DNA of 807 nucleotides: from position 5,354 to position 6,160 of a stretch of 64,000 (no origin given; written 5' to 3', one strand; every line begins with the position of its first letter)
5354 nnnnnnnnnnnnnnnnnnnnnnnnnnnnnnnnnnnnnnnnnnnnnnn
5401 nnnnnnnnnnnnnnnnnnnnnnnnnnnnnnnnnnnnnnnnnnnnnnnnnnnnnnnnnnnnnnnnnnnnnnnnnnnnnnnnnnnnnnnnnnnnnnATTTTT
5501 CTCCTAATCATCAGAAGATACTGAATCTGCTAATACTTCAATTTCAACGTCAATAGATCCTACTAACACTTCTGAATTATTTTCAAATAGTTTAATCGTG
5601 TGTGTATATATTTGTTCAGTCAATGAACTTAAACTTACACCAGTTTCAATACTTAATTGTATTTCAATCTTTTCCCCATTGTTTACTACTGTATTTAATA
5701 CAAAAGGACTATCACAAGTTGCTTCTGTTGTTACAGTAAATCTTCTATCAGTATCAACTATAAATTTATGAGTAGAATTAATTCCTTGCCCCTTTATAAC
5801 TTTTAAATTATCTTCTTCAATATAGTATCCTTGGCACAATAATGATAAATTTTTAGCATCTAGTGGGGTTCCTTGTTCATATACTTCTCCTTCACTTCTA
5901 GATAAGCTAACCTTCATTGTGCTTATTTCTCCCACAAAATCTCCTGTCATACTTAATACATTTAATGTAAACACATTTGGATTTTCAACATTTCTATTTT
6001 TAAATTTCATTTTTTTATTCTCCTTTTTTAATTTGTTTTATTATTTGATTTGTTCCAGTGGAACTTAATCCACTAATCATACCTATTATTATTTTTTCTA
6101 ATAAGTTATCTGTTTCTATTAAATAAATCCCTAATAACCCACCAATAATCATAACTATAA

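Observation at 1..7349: Sigma factor, holin pair, Mur-ligase homologue and leaderless RHS protein in one locus: candidate holin-dependent RHS toxin release system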

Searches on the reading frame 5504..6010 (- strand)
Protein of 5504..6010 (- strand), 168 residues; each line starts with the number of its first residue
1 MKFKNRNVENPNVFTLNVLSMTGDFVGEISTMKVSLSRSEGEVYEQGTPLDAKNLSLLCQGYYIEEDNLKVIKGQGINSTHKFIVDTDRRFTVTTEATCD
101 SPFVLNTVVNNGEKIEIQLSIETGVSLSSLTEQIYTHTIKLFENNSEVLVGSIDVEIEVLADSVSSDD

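Call 4: search_protein_families(library=pfam, proteins=[window:5504-6010:-], max_evalue=0.1)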
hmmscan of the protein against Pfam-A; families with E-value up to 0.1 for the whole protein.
window:5504-6010:- (168 aa): 0 families

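Call 5: search_protein_families(library=phrogs, proteins=[window:5504-6010:-], max_evalue=0.1)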
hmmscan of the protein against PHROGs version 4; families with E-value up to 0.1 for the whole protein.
window:5504-6010:- (168 aa): 1 family
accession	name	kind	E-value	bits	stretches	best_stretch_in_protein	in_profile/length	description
phrog_17334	-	unknown function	0.022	14.8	1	3-72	8-68/279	-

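Call 6: search_protein_families(library=ncbifam, proteins=[window:5504-6010:-], max_evalue=1)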
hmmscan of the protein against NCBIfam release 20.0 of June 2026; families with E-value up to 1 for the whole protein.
window:5504-6010:- (168 aa): 0 families

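Call 20: find_homologous_proteins(query=window:5507-6010:-, max_evalue=0.001)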
Query window:5507-6010:- (168 aa): 2 proteins with E <= 0.001 among 44 candidates.
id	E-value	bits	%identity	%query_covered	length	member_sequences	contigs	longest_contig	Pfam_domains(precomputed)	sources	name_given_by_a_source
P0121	9.0e-96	336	95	100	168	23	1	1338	-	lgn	-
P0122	4.7e-38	149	49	100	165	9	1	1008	-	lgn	-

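Call 35: find_homologous_proteins(query=A4, max_evalue=0.001)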
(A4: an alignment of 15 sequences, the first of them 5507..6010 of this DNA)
Query A4 (15 sequences) (168 aa, profile of the alignment): 40 proteins with E <= 0.001 among 3685 candidates.
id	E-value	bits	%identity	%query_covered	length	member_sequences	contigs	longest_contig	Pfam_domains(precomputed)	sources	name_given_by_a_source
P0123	3.0e-53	198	46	32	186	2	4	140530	-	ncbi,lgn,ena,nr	ncbi:MAG: hypothetical protein J6K18_00085 [Bacilli bacterium]|nr:hypothetical protein [Bacilli bact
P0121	4.1e-52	194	95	100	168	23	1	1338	-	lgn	-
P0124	4.8e-52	194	45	33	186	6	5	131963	-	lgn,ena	-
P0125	9.6e-51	190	44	32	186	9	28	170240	-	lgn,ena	-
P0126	3.4e-50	188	46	32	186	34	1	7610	-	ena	-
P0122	7.8e-48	180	49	100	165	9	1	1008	-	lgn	-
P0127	1.1e-47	180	45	29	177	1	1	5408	-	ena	-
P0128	4.5e-47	178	32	34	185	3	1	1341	-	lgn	-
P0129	1.0e-46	177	35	34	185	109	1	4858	-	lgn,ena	-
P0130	3.4e-46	175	30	38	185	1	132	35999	-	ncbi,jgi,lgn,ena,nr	ncbi:MAG: hypothetical protein KIC61_07435 [Staphylococcus sp.]|jgi:hypothetical protein|nr:hypothet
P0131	5.3e-46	174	-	-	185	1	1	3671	-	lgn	-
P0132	7.7e-46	174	46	35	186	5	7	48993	-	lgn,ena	-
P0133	1.2e-45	173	28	34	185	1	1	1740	-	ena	-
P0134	2.3e-45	172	32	34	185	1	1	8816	-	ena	-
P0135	7.9e-45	171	32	34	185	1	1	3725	-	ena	-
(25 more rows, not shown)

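Call 36: search_protein_families(library=phrogs, alignment_id=A4, max_evalue=0.01)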
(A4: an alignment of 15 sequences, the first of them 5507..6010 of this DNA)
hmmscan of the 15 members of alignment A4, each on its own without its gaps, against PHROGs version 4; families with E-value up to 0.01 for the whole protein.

A. member 1, window:5507-6010:- (168 aa): 0 families

B. families by the number of members that match (of 15 scanned): 3 families
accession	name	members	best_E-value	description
phrog_9010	-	1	0.005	-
phrog_35043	-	1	0.0065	-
phrog_15570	-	1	0.0067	-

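Call 44: predict_structure(alignment_id=A5)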
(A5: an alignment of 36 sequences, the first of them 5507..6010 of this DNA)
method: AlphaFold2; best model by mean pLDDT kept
length: 168 residues; sequences in the alignment: 36
mean_pLDDT: 78.3   pTM: 0.55
mean pLDDT of the five models: 78.3, 77.3, 75.7, 68.9, 67.7
residues with pLDDT >= 90: 17; 70-90: 116; 50-70: 33; < 50: 2
segments of 3 or more residues with pLDDT < 50: none
pLDDT, mean of each block of 10 residues (from residue 1): 80 88 87 90 84 71 68 61 78 78 83 78 78 84 80 82 57
secondary structure, 60 per line:
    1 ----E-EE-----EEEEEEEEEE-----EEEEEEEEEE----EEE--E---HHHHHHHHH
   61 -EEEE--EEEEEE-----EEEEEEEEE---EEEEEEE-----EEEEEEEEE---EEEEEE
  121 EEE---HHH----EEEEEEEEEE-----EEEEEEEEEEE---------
elements in order: E14-23 E29-38 E43-45 H52-60 E62-65 E68-73 E79-87 E91-97 E103-111 E115-123 E134-143 E149-159

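Call 47: fold_search(model_id=the predicted structure, library=pdb)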
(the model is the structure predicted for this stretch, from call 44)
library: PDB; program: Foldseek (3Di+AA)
matches with E <= 10: 1759; with E <= 0.001: 1
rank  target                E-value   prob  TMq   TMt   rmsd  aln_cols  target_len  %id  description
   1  8jmw_A                6.3e-04  1.00  0.43  0.16  10.0       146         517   12  Fibril form of serine peptidase Vpr (released 2023-12-06)
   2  1u2h                  1.3e-03  1.00  0.32  0.50   5.3       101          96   11  X-ray Structure of the N-terminally truncated human APEP-1 (released 2005-07-05)
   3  5l7u_B                1.4e-03  1.00  0.40  0.13   9.0       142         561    7  Crystal structure of BvGH123 with bound GalNAc (released 2017-03-22)
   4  1koa                  1.7e-03  1.00  0.35  0.15   5.3       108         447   11  TWITCHIN KINASE FRAGMENT (C.ELEGANS), AUTOREGULATED PROTEIN KINASE AND IMMUNOGLOBULIN DOMAINS (released 1997-03-12)
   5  6efy_A                2.5e-03  0.99  0.37  0.22  13.1       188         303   10  Crystal Structure of DIP-Alpha Ig1-3 (released 2018-11-28)
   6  6efz_A                2.7e-03  1.00  0.36  0.22   4.6       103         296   16  Crystal Structure of DIP-Theta Ig1-3 (released 2018-11-28)
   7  2bzd_A                3.0e-03  1.00  0.39  0.12   3.9       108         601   15  Galactose recognition by the carbohydrate-binding module of a bacterial sialidase. (released 2005-08-19)
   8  9mdk                  3.1e-03  1.00  0.41  0.18   4.0       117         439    9  Crystal Structure of E64-inhibited C0362 (TDE_0362 [TDE0362] resi 205-647) (released 2025-02-12)
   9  5fqe_A                3.3e-03  1.00  0.41  0.14   5.4       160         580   11  The details of glycolipid glycan hydrolysis by the structural analysis of a family 123 glycoside hydrolase from Clostr (released 2016-03-30)
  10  6eg1_B                3.3e-03  1.00  0.36  0.23   4.7       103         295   16  Crystal structure of Dpr2 Ig1-Ig2 in complex with DIP-Theta Ig1-Ig3 (released 2018-11-28)
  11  7y6o                  3.5e-03  1.00  0.38  0.24   4.1       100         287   13  Crystal structure of sDscam Ig1-3 domains, isoform alpha25 (released 2023-05-24)
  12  1wcq_A                3.5e-03  1.00  0.36  0.12   5.1       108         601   15  Mutagenesis of the Nucleophilic Tyrosine in a Bacterial Sialidase to Phenylalanine. (released 2005-10-12)
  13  2wwm_D                3.5e-03  1.00  0.35  0.52   5.4       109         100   13  Crystal structure of the Titin M10-Obscurin like 1 Ig complex in space group P1 (released 2010-02-16)
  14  2dm2_MODEL_1_A        3.5e-03  0.99  0.31  0.43   6.7       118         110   11  Solution structure of the first ig domain of human palladin (released 2007-04-24)
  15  2ill                  3.7e-03  1.00  0.39  0.35   4.7       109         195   14  Anomalous substructure of Titin-A168169 (released 2007-02-20)
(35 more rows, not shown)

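Call 48: fold_search(model_id=the predicted structure, library=viral)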
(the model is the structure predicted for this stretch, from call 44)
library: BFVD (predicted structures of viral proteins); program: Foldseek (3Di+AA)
matches with E <= 10: 984; with E <= 0.001: 3
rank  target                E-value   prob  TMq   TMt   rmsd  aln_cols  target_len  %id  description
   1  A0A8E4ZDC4            4.0e-04  1.00  0.44  0.13   3.1       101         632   23  BACON domain-containing protein [Polaribacter phage Leef_1]
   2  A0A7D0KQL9            9.1e-04  1.00  0.29  0.30   7.2       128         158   16  (no name in the UniProt tables at hand)
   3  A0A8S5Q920            9.6e-04  1.00  0.36  0.38   4.9       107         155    8  BIG2 domain-containing protein (Fragment) [Podoviridae sp. ctZ5d16]
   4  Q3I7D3                1.6e-03  1.00  0.35  0.42   5.2       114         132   16  Bifunctional IL-1-beta-inhibitor/prevents febrile response in VAC-mouse intranasal model [Monkeypox virus]
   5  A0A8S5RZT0            1.8e-03  1.00  0.39  0.21  15.4       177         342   14  Binding domain, N-terminal [Myoviridae sp. ctNQV2]
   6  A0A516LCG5            2.0e-03  1.00  0.36  0.19   5.7       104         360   12  (no name in the UniProt tables at hand)
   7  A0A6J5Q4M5            2.1e-03  1.00  0.40  0.57   3.9       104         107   16  Uncharacterized protein [uncultured Caudovirales phage]
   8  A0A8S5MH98            2.3e-03  0.98  0.34  0.20  14.9       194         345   12  Binding domain, N-terminal (Fragment) [Podoviridae sp. ct1h53]
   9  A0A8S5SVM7            2.3e-03  0.82  0.18  0.19  17.7       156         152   22  Putative tail fiber protein [Myoviridae sp. ctBTH15]
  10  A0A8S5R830            2.6e-03  1.00  0.31  0.30   4.4        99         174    7  BIG2 domain-containing protein (Fragment) [virus sp. ctee23]
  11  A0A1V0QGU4            2.9e-03  1.00  0.38  0.37   6.3       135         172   16  SWPV1-144 [Shearwaterpox virus]
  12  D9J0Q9                3.1e-03  0.99  0.33  0.39   6.1       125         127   16  Gp111 [Brochothrix phage A9]
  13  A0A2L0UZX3            3.1e-03  0.99  0.37  0.07  10.8       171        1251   14  Extracellular serine proteinase [Agrobacterium phage Atu_ph07]
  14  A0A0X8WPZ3            3.4e-03  1.00  0.43  0.55   4.6       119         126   12  (no name in the UniProt tables at hand)
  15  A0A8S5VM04            3.4e-03  1.00  0.35  0.31   7.7       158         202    8  (no name in the UniProt tables at hand)
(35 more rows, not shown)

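Call 69: search_protein_representatives(alignment_id=A6)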
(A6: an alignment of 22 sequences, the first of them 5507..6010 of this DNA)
Query: 22 sequences, 186 profile positions. Proteins with E-value up to 0.001 (for the whole library): 272; up to 1e-10: 170; up to 1e-30: 11. The best 150 are listed.
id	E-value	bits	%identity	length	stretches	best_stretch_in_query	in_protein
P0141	3.2e-78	277.9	-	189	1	1-186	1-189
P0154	4.9e-54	199.0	-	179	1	55-186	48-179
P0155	1.3e-48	181.4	-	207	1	1-186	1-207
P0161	6.3e-46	172.6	-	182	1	1-186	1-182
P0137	5.6e-44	166.2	-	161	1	1-179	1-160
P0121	5.7e-43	163.0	-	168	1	1-186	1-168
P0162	5.1e-36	140.3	-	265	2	1-69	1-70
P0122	2.2e-34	135.0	-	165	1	1-186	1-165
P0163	1.6e-32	128.9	-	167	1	1-178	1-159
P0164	6.9e-31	123.6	-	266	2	1-74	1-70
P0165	9.3e-31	123.1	-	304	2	1-84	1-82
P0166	3.5e-30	121.3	-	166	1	1-186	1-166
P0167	1.2e-29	119.6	-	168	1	1-186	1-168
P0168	1.7e-29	119.0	-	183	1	1-186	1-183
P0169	1.5e-28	115.9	-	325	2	1-117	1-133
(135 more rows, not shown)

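Call 91: search_protein_families(library=padloc, proteins=[window:5504-6010:-], max_evalue=0.01)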
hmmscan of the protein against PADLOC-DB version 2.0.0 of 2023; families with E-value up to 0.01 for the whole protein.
window:5504-6010:- (168 aa): 0 families
